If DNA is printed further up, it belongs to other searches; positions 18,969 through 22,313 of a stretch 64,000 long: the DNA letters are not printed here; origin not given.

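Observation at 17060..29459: Seven-gene operon: CBM-fused giant SBP, two permease pairs, an NHL/Yip1 membrane protein and a ~1000-aa secreted unknown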

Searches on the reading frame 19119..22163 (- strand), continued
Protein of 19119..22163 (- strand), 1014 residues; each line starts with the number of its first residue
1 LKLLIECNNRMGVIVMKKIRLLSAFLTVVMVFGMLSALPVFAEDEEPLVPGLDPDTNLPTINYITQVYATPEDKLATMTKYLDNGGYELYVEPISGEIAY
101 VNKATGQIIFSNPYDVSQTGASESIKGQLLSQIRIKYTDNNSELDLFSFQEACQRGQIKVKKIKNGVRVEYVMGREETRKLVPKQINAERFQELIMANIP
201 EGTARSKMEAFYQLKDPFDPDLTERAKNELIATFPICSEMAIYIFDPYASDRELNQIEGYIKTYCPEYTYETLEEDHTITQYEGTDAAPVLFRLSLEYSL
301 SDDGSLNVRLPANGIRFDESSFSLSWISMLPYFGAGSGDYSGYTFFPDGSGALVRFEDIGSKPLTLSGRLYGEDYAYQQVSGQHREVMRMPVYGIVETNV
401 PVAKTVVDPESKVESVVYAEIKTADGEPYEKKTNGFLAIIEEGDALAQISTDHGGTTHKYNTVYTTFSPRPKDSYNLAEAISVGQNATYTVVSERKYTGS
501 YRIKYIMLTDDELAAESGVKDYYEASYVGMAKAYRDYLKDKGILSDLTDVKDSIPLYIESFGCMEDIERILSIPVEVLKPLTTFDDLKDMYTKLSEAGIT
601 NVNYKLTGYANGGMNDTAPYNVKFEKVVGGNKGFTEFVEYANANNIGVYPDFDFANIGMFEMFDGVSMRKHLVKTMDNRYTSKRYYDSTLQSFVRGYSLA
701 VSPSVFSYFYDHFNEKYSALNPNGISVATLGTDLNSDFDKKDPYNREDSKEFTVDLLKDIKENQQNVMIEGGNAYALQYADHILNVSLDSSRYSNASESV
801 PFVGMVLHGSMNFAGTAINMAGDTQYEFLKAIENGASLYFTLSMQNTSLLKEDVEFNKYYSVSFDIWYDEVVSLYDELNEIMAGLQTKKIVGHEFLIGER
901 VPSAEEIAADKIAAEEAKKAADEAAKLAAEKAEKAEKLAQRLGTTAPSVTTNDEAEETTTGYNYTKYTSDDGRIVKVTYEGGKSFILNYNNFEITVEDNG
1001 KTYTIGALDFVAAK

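Call 58: search_protein_representatives(alignment_id=A1)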
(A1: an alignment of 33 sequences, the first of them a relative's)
Query: 33 sequences, 1021 profile positions. Proteins with E-value up to 0.001 (for the whole library): 5462; up to 1e-10: 4423; up to 1e-30: 2914. The best 150 are listed.
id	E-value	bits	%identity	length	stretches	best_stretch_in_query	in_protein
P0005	0.0e+00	1716.7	-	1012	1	1-1020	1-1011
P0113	0.0e+00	1572.7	-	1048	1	1-1021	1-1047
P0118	0.0e+00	1414.5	-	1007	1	1-1021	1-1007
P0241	0.0e+00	1372.6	-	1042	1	4-1020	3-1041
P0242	0.0e+00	1356.5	-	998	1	1-1020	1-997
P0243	0.0e+00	1349.4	-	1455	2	2-955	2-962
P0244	0.0e+00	1337.5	-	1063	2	28-1020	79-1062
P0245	0.0e+00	1332.6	-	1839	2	1-953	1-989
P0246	0.0e+00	1327.2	-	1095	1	3-1019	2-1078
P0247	0.0e+00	1317.3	-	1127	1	4-1014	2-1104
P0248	0.0e+00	1294.3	-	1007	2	424-1021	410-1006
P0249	0.0e+00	1292.7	-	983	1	4-1020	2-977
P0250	0.0e+00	1291.7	-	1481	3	190-942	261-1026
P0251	0.0e+00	1290.0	-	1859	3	189-944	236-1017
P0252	0.0e+00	1289.6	-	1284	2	1-1006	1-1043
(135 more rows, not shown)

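Call 67: find_homologous_proteins(query=L081:11881-14397:+, max_evalue=1e-10)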
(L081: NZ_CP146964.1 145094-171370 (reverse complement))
Query L081:11881-14397:+ (839 aa): 324 proteins with E <= 1e-10 among 8000 candidates; the best 120 are listed.
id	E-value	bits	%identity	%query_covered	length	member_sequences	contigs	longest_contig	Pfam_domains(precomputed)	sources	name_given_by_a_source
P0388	0.0e+0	1717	91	99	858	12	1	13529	PF18952.7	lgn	-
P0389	0.0e+0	1483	78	100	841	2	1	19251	PF18952.7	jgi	-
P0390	0.0e+0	1415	74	99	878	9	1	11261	PF18952.7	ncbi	-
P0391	0.0e+0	1169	61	100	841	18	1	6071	PF18952.7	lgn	-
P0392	7.9e-292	989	54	98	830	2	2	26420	PF18952.7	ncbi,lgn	-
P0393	4.2e-281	953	53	99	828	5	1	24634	PF18952.7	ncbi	-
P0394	8.4e-272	922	51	98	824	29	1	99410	PF18952.7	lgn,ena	-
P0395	1.1e-271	922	52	98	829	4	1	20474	PF18952.7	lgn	-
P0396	1.9e-266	905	51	98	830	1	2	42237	PF18952.7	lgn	-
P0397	3.1e-264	897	51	98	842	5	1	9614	PF18952.7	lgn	-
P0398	2.6e-262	891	52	95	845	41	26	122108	PF18952.7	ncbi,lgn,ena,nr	nr:DUF5696 domain-containing protein [uncultured Acetatifactor sp.]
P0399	5.0e-257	874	50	97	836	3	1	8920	PF18952.7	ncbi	-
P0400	4.1e-255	867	49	100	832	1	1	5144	PF18952.7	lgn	-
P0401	3.3e-254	864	49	99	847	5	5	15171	PF18952.7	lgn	-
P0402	2.1e-253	862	49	99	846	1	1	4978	PF18952.7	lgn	-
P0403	5.8e-250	850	49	97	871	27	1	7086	PF18952.7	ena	-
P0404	3.1e-249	848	50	97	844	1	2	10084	PF18952.7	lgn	-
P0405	4.7e-249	847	49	99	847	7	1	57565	PF18952.7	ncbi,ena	-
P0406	1.1e-248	846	50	98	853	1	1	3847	PF18952.7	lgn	-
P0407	1.3e-246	839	50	95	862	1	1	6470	PF18952.7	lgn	-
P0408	4.7e-246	837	50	99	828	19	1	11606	PF18952.7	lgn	-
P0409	1.0e-244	833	50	94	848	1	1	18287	PF18952.7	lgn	-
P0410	4.3e-243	827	48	99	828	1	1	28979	PF18952.7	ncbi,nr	ncbi:MAG: DUF5696 domain-containing protein [Firmicutes bacterium]|nr:DUF5696 domain-containing prot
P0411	4.7e-242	824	48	100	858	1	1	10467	PF18952.7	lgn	-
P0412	1.6e-241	822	48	99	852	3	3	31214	PF18952.7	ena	-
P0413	2.0e-241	822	49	95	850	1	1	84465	PF18952.7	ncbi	-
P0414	1.5e-240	819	47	98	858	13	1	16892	PF18952.7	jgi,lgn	jgi:hypothetical protein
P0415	1.8e-240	819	49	94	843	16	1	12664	PF18952.7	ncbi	-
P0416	2.1e-240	819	48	97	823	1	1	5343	PF18952.7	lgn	-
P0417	5.2e-240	817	48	99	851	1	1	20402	PF18952.7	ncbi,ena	-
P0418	8.3e-240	817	49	94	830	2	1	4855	PF18952.7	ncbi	-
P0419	7.1e-239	814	48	99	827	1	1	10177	PF18952.7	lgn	-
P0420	4.4e-238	811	47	95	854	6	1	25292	PF18952.7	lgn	-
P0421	5.7e-238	811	48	95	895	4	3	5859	PF18952.7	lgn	-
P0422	7.4e-238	810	49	94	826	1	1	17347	PF18952.7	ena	-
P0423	1.2e-236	806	46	98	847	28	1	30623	PF18952.7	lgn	-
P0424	1.6e-236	806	48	95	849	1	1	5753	PF18952.7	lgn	-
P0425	5.4e-236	804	47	94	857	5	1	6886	PF18952.7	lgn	-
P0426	8.4e-236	803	48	98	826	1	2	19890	PF18952.7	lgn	-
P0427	5.9e-234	797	47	95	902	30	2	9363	PF18952.7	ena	-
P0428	6.5e-234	797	47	94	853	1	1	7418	PF18952.7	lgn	-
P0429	1.2e-233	796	48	96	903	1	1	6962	PF18952.7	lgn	-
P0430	1.8e-233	796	45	99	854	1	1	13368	PF18952.7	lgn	-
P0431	1.9e-233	796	46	99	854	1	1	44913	PF18952.7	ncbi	ncbi:MAG: DUF5696 domain-containing protein [Roseburia sp.]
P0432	2.2e-233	795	46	100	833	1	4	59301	PF18952.7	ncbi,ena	-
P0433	2.2e-233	795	46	98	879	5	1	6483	PF18952.7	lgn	-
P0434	4.2e-233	794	47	96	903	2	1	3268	PF18952.7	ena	-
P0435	1.2e-232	793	46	99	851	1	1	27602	PF18952.7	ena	-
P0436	1.4e-232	793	46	99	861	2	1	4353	PF18952.7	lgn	-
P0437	1.6e-232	792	47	98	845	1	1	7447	PF18952.7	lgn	-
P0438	2.2e-232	792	46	99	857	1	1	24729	PF18952.7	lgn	-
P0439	3.0e-232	792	45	99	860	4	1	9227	PF18952.7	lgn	-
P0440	3.2e-231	788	47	94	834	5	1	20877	PF18952.7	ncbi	-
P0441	1.1e-230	786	46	96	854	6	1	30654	PF18952.7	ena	-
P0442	1.4e-230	786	47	98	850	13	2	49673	PF18952.7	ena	-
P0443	2.6e-230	785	51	86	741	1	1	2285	PF18952.7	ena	-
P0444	1.3e-229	783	47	96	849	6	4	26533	PF18952.7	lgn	-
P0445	1.9e-228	779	44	98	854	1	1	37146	PF18952.7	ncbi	-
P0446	3.2e-227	775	44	98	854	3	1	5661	PF18952.7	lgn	-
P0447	4.9e-226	771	44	98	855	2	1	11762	PF18952.7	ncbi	-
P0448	1.4e-225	770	47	98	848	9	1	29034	PF18952.7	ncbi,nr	ncbi:MAG: hypothetical protein IKS11_06060 [Lachnospiraceae bacterium]|nr:hypothetical protein [Lach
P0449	2.2e-225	769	44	98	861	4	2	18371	PF18952.7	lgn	-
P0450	5.6e-225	768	46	99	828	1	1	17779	PF18952.7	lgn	-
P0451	2.0e-224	766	46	95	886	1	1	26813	PF18952.7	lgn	-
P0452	2.5e-223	762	46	95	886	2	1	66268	PF18952.7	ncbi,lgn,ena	-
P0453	2.0e-220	753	44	99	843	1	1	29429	PF18952.7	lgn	-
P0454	2.1e-219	749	44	98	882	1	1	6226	PF18952.7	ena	-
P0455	4.9e-218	745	46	94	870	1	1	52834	PF18952.7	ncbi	-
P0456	6.5e-217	741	44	99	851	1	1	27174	PF18952.7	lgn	-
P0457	1.9e-216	739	44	95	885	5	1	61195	PF18952.7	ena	-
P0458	3.3e-216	739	45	94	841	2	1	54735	PF18952.7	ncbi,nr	ncbi:MAG: hypothetical protein K6G60_05720 [Lachnospiraceae bacterium]|nr:hypothetical protein [Lach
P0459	4.4e-214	732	42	99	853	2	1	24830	PF18952.7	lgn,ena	-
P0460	2.4e-211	722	42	94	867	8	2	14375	PF18952.7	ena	-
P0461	6.2e-210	718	45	94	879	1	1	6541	PF18952.7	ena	-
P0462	1.6e-208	713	45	95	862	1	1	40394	PF18952.7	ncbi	-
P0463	2.7e-207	709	42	99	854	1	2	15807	PF18952.7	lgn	-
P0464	5.7e-204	698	43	94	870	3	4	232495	PF18952.7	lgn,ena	-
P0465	2.1e-203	696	41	98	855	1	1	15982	PF18952.7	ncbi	-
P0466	9.3e-203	694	41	98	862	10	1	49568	PF18952.7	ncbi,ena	-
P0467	1.0e-202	694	44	94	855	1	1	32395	PF18952.7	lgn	-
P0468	3.8e-202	692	43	94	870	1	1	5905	PF18952.7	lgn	-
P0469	1.6e-201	690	41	94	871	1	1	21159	PF18952.7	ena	-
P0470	5.3e-201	688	42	99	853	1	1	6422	PF18952.7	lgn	-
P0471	5.8e-198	678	42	94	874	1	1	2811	PF18952.7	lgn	-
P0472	1.3e-197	677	41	99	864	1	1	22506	PF18952.7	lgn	-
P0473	1.4e-197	677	41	99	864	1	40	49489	PF18952.7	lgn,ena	-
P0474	1.6e-197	677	41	99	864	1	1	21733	PF18952.7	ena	-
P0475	2.3e-197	676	41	99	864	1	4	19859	PF18952.7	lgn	-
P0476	2.4e-197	676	42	95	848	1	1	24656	PF18952.7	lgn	-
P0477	2.6e-197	676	42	95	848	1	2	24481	PF18952.7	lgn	-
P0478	2.9e-197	676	42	95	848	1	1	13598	PF18952.7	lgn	-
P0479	5.5e-197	675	42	95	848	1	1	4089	PF18952.7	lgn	-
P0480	1.4e-195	670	42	95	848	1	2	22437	PF18952.7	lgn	-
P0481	3.6e-195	669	40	98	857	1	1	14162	PF18952.7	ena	-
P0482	1.0e-192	661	41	97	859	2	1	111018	PF18952.7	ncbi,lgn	-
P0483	4.2e-192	659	40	98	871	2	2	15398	PF18952.7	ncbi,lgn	-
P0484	1.2e-191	657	40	98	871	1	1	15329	PF18952.7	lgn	-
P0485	1.5e-191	657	40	98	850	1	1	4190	PF18952.7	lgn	-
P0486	5.9e-157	543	36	98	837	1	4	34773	PF18952.7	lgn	-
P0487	8.2e-147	509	36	95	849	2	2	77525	PF18952.7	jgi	jgi:hypothetical protein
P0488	5.0e-146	506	35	94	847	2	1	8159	PF18952.7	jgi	-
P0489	4.3e-143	497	36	94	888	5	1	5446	PF18952.7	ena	-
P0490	8.9e-142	492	35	97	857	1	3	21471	PF18952.7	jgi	jgi:hypothetical protein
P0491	3.1e-140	487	35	94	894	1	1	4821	PF18952.7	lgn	-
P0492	9.1e-140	486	35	94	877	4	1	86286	PF18952.7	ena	-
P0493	1.5e-139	485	34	94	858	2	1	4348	PF18952.7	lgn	-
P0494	6.9e-139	483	34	96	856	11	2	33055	PF18952.7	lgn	-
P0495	3.1e-137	477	35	96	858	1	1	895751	PF18952.7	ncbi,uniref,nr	ncbi:DUF5696 domain-containing protein [Paenibacillus alkalitolerans]|uniref:DUF5696 domain-containi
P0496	3.6e-137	477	34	94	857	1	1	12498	PF18952.7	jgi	jgi:hypothetical protein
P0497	3.8e-137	477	34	94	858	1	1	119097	PF18952.7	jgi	jgi:hypothetical protein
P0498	1.0e-136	476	36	94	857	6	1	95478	PF18952.7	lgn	-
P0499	6.1e-136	473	33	97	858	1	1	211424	PF18952.7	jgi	jgi:hypothetical protein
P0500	5.8e-135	470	34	98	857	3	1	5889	PF18952.7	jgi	jgi:hypothetical protein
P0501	1.8e-134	468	35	95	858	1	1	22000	PF18952.7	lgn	-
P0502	2.0e-134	468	34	98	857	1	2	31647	PF18952.7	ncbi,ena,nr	ncbi:MAG TPA: hypothetical protein IAA29_17390 [Candidatus Paenibacillus intestinavium]|nr:hypotheti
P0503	2.2e-134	468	35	94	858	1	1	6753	PF18952.7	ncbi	ncbi:MAG TPA: DUF5696 domain-containing protein [Bacilli bacterium]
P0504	3.1e-134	467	34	95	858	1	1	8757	PF18952.7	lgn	-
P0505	4.1e-134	467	34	96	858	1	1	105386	PF18952.7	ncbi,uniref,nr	ncbi:DUF5696 domain-containing protein [Cohnella nanjingensis]|uniref:Uncharacterized protein n=1 Ta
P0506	1.0e-133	466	34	94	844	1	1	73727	PF18952.7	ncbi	-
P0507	2.0e-133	465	33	98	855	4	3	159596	PF18952.7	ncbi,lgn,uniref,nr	ncbi:hypothetical protein SAMN05216378_5796 [Paenibacillus catalpae]|uniref:Uncharacterized protein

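Call 68: find_encoding_contigs(protein=P0495, flank=10000, max_places=1)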
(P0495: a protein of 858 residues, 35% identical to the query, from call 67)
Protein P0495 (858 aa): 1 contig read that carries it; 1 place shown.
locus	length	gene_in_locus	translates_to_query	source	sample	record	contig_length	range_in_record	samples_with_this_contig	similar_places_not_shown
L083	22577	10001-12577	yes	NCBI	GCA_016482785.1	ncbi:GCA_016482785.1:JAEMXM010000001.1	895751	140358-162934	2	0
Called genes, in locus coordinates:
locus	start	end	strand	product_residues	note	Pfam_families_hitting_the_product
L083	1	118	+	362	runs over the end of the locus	PF00356:LacI, PF00532:Peripla_BP_1, PF13377:Peripla_BP_3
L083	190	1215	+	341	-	PF00356:LacI, PF13377:Peripla_BP_3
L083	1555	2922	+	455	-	PF01547:SBP_bac_1, PF13416:SBP_bac_8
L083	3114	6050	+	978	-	PF01547:SBP_bac_1, PF13416:SBP_bac_8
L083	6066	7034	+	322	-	PF00528:BPD_transp_1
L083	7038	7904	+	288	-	PF00528:BPD_transp_1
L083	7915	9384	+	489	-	PF01436:NHL (weak)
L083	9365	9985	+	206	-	PF04893:Yip1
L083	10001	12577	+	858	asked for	PF18952:DUF5696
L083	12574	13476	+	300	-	PF00528:BPD_transp_1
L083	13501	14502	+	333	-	PF00528:BPD_transp_1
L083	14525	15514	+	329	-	PF22612:GH113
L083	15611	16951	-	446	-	-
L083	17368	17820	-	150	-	-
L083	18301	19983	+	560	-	PF02837:Glyco_hydro_2_N (weak), PF22666:Glyco_hydro_2_N2 (weak), PF00703:Glyco_hydro_2 (weak), PF02836:Glyco_hydro_2_C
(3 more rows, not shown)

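Call 69: find_encoding_contigs(protein=P0431, flank=10000, max_places=1)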
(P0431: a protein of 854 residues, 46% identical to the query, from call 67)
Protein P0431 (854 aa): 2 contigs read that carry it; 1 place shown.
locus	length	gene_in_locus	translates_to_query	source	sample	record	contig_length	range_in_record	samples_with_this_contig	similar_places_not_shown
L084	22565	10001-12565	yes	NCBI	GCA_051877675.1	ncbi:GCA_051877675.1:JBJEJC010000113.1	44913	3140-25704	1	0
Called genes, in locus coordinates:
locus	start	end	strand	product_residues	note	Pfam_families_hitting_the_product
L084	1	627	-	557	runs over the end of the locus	PF03063:Prismane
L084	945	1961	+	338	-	PF00356:LacI, PF00532:Peripla_BP_1, PF13407:Peripla_BP_4 (weak), PF13377:Peripla_BP_3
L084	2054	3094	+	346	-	PF07745:Glyco_hydro_53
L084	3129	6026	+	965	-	PF13416:SBP_bac_8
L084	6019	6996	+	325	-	PF00528:BPD_transp_1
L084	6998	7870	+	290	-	PF00528:BPD_transp_1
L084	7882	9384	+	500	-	PF01436:NHL (faint), PF08450:SGL (weak), PF17170:DUF5128 (weak)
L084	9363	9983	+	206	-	PF04893:Yip1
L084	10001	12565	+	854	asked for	PF18952:DUF5696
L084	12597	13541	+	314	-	PF00528:BPD_transp_1 (weak)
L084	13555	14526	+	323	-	PF00528:BPD_transp_1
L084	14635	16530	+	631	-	PF01547:SBP_bac_1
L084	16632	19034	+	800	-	PF07745:Glyco_hydro_53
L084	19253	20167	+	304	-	PF08220:HTH_DeoR (weak), PF08279:HTH_11, PF19187:HTH_PafC, PF13280:WYL, PF25583:WCX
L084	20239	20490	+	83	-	PF12674:Zn_ribbon_2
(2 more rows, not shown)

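Call 70: find_encoding_contigs(protein=P0505, flank=10000, max_places=1)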
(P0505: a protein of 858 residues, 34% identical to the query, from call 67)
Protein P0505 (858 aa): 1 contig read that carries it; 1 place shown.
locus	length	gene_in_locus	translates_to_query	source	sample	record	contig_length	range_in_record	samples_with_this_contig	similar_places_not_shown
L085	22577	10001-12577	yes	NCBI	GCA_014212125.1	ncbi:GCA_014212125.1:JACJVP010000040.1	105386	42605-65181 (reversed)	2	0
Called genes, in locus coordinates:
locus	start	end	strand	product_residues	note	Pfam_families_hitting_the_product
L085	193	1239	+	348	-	PF00356:LacI, PF13377:Peripla_BP_3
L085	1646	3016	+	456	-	PF01547:SBP_bac_1, PF13416:SBP_bac_8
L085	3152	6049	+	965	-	PF01547:SBP_bac_1, PF13416:SBP_bac_8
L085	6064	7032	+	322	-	PF00528:BPD_transp_1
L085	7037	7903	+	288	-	PF00528:BPD_transp_1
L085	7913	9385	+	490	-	PF01436:NHL (faint)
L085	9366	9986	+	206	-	PF04893:Yip1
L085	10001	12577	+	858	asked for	PF18952:DUF5696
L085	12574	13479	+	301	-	PF00528:BPD_transp_1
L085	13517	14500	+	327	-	PF00528:BPD_transp_1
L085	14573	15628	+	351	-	PF02156:Glyco_hydro_26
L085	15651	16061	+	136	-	PF00165:HTH_AraC (faint), PF12833:HTH_18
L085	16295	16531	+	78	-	PF22266:DUF6953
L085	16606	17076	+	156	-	-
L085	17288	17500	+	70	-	PF14169:YdjO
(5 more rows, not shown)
